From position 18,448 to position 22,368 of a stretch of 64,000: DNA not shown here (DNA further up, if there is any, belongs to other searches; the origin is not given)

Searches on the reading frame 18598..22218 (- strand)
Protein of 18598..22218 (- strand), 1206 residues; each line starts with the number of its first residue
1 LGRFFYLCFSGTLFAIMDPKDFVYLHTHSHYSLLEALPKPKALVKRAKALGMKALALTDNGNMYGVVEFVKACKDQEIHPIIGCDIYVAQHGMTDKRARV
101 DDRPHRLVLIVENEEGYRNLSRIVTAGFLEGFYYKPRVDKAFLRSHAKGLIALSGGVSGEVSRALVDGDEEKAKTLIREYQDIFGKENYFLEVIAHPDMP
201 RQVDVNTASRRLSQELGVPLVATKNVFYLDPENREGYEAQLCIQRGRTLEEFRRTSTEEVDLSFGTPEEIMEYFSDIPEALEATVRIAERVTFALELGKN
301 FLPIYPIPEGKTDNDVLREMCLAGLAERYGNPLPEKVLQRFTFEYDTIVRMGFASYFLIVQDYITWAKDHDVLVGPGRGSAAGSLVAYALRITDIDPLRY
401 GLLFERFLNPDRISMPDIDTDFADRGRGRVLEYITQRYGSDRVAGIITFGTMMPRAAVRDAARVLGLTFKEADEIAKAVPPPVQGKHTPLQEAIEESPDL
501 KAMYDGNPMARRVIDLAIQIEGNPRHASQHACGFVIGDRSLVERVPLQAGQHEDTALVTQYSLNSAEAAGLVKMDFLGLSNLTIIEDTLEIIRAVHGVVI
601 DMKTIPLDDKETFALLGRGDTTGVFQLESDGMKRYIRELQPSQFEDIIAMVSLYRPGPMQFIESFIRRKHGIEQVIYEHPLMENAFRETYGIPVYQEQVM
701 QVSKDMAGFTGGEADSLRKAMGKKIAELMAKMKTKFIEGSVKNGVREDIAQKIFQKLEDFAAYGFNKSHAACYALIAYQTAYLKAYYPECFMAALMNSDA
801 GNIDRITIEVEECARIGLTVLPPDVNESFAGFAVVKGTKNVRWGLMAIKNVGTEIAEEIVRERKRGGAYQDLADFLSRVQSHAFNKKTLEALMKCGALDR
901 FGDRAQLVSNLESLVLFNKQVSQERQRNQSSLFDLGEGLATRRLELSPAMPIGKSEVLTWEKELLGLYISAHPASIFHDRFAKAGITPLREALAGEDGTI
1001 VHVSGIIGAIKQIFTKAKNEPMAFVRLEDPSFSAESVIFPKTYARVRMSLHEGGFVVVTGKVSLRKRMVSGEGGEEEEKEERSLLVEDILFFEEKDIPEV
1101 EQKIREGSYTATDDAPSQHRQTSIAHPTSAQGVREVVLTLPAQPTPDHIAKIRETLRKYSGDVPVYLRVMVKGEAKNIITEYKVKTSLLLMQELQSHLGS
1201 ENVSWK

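Call 88: search_protein_families(library=pfam, proteins=[window:18598-22218:-], max_evalue=0.00001)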
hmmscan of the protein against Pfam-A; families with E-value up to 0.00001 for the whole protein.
window:18598-22218:- (1206 aa): 4 families
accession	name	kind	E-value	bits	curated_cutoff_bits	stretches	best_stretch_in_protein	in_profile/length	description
PF07733.18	DNA_pol3_alpha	-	6.2e-98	328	23.9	1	316-578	2-260/260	Bacterial DNA polymerase III alpha NTPase domain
PF17657.6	DNA_pol3_finger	-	1.2e-63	213.8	22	1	581-744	1-166/166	Bacterial DNA polymerase III alpha subunit finger domain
PF02811.25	PHP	-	6.5e-54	183.1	26.4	1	25-195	2-163/164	PHP domain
PF14579.12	HHH_6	-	3.7e-27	94.8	25.6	1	817-907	1-90/90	Helix-hairpin-helix motif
